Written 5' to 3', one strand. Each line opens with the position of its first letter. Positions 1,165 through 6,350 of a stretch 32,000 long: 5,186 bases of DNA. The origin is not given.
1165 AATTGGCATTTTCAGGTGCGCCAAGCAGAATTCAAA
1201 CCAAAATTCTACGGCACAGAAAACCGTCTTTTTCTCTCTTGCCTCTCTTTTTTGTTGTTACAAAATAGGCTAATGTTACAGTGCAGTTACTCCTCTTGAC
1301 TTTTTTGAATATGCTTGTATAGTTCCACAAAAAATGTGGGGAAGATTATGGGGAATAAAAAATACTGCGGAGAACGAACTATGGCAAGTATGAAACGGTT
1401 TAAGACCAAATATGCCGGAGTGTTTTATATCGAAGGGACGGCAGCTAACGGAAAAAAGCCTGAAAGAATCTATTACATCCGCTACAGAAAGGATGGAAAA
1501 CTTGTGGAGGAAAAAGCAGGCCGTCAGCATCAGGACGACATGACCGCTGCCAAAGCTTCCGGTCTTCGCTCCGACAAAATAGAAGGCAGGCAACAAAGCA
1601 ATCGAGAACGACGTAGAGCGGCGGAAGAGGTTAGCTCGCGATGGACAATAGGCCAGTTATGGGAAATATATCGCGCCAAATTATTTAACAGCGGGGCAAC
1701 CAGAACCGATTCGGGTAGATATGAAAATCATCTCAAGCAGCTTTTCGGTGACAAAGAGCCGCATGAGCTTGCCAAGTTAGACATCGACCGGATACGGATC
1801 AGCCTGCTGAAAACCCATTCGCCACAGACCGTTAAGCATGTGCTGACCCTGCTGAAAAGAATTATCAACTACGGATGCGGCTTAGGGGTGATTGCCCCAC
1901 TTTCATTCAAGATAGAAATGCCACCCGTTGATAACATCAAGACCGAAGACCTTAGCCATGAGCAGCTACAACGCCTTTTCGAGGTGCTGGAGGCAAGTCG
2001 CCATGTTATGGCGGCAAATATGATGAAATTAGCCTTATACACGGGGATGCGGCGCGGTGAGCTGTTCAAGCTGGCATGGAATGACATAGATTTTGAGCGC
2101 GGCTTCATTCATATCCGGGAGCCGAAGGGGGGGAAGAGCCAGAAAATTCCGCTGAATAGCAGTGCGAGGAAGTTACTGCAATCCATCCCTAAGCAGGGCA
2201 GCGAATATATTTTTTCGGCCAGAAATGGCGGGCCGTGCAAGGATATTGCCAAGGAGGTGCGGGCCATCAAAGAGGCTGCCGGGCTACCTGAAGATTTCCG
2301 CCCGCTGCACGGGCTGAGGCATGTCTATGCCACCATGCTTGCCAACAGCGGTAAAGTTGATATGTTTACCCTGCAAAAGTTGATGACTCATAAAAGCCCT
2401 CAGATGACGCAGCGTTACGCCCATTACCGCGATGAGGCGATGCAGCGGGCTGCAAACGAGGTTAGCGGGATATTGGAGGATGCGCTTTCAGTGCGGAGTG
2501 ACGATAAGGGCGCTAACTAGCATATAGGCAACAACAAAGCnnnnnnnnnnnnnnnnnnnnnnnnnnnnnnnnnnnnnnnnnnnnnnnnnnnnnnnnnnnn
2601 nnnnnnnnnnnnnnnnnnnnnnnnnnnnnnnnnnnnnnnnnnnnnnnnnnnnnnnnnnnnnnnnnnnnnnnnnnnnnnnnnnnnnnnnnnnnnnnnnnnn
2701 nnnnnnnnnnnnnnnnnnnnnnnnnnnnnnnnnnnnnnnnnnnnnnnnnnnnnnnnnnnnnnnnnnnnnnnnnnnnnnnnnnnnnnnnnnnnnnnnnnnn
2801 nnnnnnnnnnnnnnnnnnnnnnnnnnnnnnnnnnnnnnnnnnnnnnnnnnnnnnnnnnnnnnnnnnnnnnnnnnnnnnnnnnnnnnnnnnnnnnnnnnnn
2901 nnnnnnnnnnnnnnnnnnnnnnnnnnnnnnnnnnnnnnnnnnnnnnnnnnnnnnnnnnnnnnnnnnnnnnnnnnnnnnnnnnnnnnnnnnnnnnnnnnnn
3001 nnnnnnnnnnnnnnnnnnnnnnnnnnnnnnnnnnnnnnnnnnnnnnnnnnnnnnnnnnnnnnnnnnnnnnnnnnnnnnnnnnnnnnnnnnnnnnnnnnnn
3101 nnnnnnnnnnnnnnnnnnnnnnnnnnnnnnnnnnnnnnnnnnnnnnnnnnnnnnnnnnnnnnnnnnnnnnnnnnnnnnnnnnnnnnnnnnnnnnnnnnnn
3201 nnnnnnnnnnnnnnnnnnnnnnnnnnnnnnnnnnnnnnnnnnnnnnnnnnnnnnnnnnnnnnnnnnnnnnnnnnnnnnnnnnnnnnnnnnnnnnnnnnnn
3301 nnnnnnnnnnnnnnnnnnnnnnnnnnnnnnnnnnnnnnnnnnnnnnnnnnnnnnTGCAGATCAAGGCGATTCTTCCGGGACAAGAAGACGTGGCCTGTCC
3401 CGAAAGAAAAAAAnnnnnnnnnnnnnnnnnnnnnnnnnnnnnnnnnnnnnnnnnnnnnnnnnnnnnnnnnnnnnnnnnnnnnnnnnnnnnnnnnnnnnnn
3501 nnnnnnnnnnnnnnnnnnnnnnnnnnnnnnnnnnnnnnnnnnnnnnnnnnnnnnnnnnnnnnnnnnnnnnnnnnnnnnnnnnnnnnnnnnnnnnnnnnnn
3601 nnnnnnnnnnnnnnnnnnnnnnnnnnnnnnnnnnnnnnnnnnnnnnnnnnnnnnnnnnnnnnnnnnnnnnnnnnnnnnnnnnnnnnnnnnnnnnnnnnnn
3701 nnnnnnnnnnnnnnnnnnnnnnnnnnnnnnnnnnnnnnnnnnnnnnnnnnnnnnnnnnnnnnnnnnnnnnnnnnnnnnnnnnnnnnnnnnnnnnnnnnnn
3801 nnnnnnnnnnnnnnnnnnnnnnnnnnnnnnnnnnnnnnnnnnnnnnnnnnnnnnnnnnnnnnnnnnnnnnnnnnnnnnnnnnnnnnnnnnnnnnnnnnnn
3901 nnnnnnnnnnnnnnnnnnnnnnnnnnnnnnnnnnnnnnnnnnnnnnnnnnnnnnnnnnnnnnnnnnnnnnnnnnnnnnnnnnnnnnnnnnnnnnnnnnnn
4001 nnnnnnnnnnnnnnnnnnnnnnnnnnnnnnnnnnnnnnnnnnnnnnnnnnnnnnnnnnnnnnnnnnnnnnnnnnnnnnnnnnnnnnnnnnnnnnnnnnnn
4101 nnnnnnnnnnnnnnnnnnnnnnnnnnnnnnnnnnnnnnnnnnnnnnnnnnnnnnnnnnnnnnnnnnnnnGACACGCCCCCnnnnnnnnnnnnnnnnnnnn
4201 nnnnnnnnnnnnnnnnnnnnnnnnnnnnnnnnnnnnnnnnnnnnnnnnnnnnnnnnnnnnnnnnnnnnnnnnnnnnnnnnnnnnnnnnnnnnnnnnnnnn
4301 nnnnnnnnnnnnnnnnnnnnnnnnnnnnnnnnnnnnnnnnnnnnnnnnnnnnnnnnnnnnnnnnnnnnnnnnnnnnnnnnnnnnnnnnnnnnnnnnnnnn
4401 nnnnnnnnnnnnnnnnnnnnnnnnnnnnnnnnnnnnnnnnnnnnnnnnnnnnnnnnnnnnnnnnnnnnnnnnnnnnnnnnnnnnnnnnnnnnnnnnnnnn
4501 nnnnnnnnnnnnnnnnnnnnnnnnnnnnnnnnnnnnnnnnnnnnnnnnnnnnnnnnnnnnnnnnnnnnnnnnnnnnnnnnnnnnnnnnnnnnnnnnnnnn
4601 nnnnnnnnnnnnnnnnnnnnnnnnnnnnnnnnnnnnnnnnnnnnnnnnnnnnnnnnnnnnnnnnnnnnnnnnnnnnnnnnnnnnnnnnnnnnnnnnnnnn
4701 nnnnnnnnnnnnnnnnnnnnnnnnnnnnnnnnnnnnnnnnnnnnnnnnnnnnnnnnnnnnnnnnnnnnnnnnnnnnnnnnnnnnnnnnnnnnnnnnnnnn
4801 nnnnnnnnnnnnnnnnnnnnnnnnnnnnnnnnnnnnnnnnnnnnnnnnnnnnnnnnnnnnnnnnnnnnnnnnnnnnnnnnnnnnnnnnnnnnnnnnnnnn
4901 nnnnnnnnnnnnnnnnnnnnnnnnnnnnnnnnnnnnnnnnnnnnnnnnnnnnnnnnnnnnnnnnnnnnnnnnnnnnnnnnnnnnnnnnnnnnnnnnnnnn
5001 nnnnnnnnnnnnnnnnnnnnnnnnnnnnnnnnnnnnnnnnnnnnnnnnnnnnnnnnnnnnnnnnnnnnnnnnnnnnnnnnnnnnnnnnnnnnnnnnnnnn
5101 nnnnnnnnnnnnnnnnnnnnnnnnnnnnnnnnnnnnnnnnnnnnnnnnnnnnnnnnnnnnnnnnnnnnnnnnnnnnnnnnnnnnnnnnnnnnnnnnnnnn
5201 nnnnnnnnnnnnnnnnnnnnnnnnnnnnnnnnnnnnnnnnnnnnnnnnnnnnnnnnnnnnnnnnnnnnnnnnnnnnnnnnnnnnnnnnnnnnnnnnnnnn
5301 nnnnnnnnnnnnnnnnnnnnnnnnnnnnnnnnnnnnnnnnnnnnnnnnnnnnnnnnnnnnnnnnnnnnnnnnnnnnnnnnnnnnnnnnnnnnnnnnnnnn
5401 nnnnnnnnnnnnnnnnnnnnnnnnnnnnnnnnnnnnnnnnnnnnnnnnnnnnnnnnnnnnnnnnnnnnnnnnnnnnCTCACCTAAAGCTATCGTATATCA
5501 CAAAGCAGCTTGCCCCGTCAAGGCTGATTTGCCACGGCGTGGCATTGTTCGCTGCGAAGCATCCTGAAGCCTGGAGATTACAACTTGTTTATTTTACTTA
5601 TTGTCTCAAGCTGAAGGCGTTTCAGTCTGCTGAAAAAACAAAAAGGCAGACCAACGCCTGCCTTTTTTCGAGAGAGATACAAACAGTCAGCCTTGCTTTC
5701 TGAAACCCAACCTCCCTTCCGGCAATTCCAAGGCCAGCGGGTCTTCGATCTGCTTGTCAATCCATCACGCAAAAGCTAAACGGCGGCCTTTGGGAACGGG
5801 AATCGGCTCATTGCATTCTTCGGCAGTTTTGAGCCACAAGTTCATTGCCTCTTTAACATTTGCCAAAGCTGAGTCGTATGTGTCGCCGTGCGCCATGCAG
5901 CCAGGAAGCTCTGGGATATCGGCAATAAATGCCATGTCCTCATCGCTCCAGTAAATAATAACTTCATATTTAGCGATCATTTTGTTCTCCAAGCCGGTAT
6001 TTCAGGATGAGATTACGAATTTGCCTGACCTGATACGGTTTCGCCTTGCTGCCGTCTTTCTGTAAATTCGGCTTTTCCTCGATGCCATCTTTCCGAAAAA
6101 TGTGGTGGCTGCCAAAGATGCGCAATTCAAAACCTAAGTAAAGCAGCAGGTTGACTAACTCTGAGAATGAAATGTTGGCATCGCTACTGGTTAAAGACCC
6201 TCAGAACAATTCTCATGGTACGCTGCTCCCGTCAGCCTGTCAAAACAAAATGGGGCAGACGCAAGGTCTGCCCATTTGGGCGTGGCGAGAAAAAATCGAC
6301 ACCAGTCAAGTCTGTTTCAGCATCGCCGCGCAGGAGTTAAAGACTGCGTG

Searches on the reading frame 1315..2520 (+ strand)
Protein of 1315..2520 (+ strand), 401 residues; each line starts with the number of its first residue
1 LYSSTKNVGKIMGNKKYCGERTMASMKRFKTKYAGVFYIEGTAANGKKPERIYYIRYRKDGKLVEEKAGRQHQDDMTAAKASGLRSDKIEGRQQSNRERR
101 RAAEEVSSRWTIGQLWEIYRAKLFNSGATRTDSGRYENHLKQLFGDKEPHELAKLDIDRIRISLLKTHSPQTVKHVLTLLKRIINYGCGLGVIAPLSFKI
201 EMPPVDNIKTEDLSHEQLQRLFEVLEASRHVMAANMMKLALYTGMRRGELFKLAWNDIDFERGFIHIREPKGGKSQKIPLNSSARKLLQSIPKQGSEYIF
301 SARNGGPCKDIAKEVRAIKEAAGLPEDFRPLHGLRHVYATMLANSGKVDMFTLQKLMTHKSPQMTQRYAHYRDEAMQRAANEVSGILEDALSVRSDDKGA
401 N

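Call 8: search_protein_families(library=pfam, proteins=[window:1315-2520:+], max_evalue=0.01)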
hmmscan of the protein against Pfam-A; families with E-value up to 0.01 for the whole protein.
window:1315-2520:+ (401 aa): 2 families
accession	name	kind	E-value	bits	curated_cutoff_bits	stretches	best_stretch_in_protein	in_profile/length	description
PF00589.27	Phage_integrase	-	2.5e-33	115.7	27.1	1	213-373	3-170/172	Phage integrase family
PF11917.13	DUF3435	-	0.0041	16.5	25.8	0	312-379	179-243/418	Protein of unknown function (DUF3435)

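Call 52: search_protein_families(library=ncbifam, proteins=[window:1315-2520:+], max_evalue=0.001)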
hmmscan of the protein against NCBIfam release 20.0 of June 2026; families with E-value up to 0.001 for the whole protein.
window:1315-2520:+ (401 aa): 11 families
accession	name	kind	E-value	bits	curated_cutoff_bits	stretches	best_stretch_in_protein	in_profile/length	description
NF040815.2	recomb_XerA_Arch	equivalog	1.9e-28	99.8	220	1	129-378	13-261/263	site-specific tyrosine recombinase/integron integrase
TIGR02224.1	recomb_XerC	equivalog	4.3e-20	72.3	335.15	1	138-378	30-284/295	tyrosine recombinase XerC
TIGR02225.1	recomb_XerD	equivalog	2.4e-18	66.5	329.6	1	131-382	23-285/290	site-specific tyrosine recombinase XerD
NF001399.0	PRK00283.1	subfamily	3.2e-17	62.7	279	1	169-380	69-292/300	tyrosine recombinase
TIGR02249.1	integrase_gron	subfamily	1.4e-16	60.8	265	2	213-294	102-179/315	integron integrase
NF002331.0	PRK01287.1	subfamily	3.1e-12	46.2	371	1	233-377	164-318/365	site-specific tyrosine recombinase XerC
NF003462.0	PRK05084.1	equivalog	1.3e-09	37.3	267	1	236-383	200-356/360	tyrosine recombinase XerS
NF011946.0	PRK15417.1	equivalog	2.8e-09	36.6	435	1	175-283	79-183/337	integron integrase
NF007370.0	PRK09870.1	subfamily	3.3e-08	33.4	221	1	206-368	6-176/200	tyrosine-type DNA invertase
NF040693.1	recomb_GmtY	equivalog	5.6e-07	29.2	340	1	332-377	394-438/441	gamma-mobile-trio recombinase GmtY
NF007371.0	PRK09871.1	subfamily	2.8e-06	27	222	1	236-370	31-173/198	tyrosine-type DNA invertase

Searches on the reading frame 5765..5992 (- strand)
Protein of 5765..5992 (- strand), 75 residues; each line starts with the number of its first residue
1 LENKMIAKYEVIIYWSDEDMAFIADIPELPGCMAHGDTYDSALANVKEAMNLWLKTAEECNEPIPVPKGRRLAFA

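Call 8: search_protein_families(library=pfam, proteins=[window:5765-5992:-], max_evalue=0.01)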
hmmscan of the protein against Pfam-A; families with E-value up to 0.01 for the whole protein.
window:5765-5992:- (75 aa): 3 families
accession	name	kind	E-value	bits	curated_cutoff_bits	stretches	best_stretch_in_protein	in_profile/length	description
PF15919.11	HicB_lk_antitox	-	6.4e-11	42.9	27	1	9-68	1-59/123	HicB_like antitoxin of bacterial toxin-antitoxin system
PF21748.3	UPF0150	-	1.9e-07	31.3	27.3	1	7-57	10-56/64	UPF0150-like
PF24113.1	DUF7387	-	0.0038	18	27.9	1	10-62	12-63/85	Family of unknown function (DUF7387)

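Call 42: find_related_loci(query=window:5768-5992:-, collection=metagenome_contigs, flank=10000)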
Query window:5768-5992:- (75 aa) in metagenome_contigs; peptide patterns used: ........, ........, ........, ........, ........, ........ (x = any residue, [..] = any of these).
600 stretches matched a pattern (row limit reached: there are more); 545 encode a relative of the query (tblastn E <= 1e-3); the best 80 are kept; 80 distinct loci.
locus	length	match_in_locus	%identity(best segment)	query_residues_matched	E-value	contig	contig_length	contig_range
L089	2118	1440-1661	76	2-75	3e-37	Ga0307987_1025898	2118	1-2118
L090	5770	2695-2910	75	4-75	4e-37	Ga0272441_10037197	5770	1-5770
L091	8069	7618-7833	74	4-75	5e-36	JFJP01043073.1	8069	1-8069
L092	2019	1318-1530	75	5-75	1e-35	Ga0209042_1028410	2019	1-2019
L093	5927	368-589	72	2-75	3e-35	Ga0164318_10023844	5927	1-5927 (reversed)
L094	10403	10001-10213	72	5-75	1e-35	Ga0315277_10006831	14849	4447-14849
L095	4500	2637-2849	73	5-75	3e-35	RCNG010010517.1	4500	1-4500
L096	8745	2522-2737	71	4-75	9e-35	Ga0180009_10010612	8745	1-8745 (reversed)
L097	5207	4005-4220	68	4-75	7e-34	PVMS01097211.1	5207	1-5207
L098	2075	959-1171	72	5-75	5e-34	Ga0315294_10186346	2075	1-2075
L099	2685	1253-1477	68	1-75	8e-34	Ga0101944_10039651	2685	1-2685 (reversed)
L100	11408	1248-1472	67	1-75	8e-34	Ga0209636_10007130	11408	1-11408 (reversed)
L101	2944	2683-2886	75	8-75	8e-34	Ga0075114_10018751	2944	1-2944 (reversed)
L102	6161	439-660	65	2-75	1e-33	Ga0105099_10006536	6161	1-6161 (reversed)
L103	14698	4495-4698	75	8-75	8e-34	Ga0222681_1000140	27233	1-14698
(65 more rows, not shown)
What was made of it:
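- Tried and rejected: Metagenome scan with HicB (call 42).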

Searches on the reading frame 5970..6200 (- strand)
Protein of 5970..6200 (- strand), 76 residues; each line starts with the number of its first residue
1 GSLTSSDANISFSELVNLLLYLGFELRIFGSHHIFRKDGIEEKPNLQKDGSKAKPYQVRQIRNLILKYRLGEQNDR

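Call 8: search_protein_families(library=pfam, proteins=[window:5970-6200:-], max_evalue=0.01)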
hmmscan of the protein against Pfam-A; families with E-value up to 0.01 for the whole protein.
window:5970-6200:- (76 aa): 1 family
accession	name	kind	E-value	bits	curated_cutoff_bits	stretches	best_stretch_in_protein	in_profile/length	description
PF07927.17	HicA_toxin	-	2.7e-06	27.8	27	1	13-61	2-52/58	HicA toxin of bacterial toxin-antitoxin,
